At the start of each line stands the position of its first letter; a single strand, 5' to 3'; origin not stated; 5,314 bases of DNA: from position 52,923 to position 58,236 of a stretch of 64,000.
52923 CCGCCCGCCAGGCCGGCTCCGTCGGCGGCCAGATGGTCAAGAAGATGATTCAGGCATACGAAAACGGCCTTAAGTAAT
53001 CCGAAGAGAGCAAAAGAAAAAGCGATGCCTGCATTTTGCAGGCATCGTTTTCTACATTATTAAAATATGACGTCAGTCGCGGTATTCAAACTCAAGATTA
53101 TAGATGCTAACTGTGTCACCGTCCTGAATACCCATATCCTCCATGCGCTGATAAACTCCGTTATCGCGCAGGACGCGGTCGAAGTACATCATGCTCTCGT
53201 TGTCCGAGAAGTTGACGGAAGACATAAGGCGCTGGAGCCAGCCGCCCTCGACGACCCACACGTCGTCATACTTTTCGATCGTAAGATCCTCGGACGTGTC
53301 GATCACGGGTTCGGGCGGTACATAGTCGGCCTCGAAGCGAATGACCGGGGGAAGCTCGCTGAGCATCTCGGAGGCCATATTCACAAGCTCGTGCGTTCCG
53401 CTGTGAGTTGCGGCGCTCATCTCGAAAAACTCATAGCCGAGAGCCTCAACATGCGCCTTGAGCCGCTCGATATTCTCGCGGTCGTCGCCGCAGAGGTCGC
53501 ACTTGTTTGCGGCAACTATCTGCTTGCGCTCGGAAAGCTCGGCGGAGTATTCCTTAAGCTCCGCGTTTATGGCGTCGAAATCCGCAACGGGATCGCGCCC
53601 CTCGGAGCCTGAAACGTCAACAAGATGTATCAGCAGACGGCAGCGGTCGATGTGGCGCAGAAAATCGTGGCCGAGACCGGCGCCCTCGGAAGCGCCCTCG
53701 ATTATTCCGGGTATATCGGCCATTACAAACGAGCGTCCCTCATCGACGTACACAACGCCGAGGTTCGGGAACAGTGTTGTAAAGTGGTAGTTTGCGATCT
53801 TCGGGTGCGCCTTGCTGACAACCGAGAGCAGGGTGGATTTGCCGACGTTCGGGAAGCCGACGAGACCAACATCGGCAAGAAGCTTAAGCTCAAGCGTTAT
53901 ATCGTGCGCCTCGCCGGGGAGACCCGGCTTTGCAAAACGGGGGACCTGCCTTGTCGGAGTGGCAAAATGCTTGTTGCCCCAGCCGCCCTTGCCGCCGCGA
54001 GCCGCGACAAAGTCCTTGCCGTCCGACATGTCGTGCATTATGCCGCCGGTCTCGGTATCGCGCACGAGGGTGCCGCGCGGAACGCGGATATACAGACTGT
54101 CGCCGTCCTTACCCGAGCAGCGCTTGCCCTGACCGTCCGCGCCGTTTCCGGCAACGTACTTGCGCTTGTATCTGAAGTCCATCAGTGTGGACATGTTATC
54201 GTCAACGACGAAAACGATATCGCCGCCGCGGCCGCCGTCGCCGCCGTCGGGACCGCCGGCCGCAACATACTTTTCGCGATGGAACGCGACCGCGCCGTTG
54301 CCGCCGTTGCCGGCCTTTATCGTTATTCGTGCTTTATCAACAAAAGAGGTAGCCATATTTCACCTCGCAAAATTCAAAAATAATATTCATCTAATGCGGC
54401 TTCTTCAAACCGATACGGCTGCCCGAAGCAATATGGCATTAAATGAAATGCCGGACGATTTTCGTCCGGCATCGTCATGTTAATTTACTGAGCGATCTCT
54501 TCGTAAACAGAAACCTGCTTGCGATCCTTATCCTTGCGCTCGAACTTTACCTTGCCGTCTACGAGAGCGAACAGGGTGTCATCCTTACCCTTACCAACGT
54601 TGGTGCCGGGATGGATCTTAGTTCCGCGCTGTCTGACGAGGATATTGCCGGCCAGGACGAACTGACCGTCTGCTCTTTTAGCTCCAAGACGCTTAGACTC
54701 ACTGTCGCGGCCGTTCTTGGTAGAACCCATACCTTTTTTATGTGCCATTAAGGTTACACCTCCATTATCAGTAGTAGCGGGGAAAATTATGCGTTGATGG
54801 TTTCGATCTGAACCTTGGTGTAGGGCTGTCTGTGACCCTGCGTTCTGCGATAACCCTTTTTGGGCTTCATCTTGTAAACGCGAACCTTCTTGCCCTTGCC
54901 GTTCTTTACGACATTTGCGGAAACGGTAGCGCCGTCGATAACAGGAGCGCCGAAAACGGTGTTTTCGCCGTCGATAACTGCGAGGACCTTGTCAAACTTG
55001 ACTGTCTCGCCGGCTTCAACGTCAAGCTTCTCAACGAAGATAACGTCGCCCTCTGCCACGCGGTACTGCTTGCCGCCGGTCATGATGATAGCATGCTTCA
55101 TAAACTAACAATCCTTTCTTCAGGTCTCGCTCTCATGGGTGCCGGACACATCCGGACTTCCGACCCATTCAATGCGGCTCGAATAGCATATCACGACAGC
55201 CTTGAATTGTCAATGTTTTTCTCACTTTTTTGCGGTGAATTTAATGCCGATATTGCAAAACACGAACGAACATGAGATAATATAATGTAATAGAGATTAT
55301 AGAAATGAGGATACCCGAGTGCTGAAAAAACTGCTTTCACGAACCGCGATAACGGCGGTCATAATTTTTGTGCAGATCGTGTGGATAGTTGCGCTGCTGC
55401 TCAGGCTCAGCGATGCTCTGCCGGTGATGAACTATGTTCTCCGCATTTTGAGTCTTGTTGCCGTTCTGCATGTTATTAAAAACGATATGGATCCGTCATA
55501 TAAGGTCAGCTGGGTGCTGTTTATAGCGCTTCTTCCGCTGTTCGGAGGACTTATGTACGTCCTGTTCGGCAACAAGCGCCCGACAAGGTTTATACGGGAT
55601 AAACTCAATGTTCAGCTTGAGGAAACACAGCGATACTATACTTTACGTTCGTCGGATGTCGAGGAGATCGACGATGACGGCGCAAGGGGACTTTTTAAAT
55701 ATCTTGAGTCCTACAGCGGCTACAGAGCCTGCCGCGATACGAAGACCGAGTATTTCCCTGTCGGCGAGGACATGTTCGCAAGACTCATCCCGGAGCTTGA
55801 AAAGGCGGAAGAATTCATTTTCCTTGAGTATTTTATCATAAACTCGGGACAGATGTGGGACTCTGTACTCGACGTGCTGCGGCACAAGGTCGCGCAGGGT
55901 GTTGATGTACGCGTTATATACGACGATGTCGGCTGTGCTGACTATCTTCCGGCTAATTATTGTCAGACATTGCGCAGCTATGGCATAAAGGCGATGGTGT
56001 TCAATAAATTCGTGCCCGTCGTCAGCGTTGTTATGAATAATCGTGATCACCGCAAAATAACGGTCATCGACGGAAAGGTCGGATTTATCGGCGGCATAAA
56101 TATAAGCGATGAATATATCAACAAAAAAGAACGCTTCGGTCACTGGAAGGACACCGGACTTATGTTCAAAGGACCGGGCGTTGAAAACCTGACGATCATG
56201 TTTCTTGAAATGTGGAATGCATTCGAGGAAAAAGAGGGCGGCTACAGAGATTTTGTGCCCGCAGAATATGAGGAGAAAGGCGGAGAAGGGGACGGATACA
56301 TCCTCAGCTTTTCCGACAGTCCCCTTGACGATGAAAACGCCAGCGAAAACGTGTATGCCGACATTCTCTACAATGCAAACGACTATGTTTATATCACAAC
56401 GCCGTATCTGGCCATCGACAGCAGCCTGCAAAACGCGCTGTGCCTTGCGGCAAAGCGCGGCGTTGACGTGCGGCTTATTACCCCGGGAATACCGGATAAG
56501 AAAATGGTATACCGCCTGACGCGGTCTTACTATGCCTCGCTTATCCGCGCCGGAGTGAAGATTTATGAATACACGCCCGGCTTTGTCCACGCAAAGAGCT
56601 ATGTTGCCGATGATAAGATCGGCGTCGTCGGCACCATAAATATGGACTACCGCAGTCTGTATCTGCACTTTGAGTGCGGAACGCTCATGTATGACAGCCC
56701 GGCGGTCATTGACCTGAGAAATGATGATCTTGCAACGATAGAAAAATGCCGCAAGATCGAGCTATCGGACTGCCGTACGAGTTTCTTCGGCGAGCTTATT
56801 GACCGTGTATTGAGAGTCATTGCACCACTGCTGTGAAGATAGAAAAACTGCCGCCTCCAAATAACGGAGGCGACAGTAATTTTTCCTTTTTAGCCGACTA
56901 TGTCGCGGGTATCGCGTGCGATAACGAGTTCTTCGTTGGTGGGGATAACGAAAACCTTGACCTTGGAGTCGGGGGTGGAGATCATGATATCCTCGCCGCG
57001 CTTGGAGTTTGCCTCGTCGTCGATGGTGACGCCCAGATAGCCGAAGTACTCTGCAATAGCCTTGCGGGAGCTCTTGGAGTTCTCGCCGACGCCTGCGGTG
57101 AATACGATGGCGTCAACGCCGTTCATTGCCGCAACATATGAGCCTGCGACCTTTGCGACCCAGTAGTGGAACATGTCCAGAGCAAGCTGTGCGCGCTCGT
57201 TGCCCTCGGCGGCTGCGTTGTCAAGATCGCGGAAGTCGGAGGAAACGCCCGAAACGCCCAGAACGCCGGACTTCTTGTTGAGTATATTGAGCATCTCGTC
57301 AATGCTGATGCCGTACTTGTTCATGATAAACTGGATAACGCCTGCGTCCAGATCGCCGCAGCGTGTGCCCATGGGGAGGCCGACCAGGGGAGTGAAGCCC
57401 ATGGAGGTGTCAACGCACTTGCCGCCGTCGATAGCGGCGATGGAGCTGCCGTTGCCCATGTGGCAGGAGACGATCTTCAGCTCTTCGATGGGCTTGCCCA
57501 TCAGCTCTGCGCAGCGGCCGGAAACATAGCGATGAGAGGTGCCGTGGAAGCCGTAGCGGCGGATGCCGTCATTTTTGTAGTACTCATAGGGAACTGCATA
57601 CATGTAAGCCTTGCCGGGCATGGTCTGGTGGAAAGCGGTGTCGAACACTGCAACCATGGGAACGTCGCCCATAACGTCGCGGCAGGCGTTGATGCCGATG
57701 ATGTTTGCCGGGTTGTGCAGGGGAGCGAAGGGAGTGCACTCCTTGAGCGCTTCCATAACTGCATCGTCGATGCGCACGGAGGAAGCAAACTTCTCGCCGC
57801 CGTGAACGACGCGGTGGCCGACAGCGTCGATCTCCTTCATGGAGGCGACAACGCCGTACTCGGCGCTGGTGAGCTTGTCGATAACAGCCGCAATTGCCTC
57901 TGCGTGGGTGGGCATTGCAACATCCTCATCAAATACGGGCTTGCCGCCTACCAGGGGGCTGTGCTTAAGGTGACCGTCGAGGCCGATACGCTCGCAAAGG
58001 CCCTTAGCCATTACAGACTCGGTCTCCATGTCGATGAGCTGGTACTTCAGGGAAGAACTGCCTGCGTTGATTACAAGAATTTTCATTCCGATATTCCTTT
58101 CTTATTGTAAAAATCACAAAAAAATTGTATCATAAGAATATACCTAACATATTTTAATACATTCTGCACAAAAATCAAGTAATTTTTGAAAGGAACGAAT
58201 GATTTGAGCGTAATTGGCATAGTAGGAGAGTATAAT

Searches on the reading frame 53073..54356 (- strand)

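Call 85: search_protein_families(library=pfam, proteins=[window:53073-54356:-], max_evalue=0.00001)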
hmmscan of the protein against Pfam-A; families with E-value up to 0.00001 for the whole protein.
window:53073-54356:- (427 aa): 4 families
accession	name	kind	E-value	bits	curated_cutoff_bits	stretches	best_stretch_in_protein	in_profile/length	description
PF01018.28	GTP1_OBG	-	1.6e-59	200.4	27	1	6-159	1-155/155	GTP1/OBG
PF01926.29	MMR_HSR1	-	4.8e-25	88.3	21.9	1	162-285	1-113/113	50S ribosome-binding GTPase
PF09269.16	DUF1967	-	6.8e-24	84.2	27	1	359-425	2-70/70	Domain of unknown function (DUF1967)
PF02421.24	FeoB_N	-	1.9e-10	40.9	27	1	163-326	3-154/156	Ferrous iron transport protein B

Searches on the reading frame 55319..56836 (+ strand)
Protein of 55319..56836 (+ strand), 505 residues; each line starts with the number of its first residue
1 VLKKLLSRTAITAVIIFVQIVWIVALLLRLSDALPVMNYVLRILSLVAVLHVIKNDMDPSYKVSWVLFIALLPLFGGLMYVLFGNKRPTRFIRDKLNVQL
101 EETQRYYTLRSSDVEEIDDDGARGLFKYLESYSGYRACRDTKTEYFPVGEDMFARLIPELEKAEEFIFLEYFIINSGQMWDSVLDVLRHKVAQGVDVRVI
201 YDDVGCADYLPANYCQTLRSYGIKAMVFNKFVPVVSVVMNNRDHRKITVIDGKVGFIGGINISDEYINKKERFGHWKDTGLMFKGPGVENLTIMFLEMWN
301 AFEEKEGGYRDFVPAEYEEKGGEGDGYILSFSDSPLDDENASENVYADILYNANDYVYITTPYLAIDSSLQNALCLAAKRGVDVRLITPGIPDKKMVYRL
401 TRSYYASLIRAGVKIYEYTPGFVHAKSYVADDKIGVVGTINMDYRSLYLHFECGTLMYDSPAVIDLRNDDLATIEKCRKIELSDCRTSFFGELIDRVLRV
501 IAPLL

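Call 86: search_protein_families(library=pfam, proteins=[window:55319-56836:+], max_evalue=0.00001)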
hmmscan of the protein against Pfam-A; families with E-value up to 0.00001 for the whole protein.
window:55319-56836:+ (505 aa): 3 families
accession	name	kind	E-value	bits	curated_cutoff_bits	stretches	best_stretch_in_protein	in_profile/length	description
PF13091.12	PLDc_2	-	7.6e-39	133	27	2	349-464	4-122/132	PLD-like domain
PF00614.28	PLDc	-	1.6e-14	53.6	21.9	2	239-266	1-28/28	Phospholipase D Active site motif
PF13396.11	PLDc_N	-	8e-13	48.6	23.3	1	43-84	1-41/42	Phospholipase_D-nuclease N-terminal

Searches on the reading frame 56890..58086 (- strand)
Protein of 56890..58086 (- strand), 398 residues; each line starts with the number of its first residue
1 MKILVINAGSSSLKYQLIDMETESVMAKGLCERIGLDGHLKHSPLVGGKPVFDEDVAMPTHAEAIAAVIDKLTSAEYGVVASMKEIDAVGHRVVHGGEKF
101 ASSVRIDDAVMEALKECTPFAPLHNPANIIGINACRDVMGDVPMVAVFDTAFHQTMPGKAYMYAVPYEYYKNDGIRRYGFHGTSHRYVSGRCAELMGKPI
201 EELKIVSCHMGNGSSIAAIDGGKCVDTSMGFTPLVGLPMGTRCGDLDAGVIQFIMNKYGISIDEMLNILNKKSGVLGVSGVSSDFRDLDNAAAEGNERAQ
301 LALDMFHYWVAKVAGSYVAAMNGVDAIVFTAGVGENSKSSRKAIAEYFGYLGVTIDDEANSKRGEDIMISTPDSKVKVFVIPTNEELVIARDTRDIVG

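Call 86: search_protein_families(library=pfam, proteins=[window:56890-58086:-], max_evalue=0.00001)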
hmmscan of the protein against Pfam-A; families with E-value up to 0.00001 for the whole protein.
window:56890-58086:- (398 aa): 1 family
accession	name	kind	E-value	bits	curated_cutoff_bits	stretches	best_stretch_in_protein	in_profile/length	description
PF00871.23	Acetate_kinase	-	4.3e-155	516.7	22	1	2-391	1-392/392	Acetokinase family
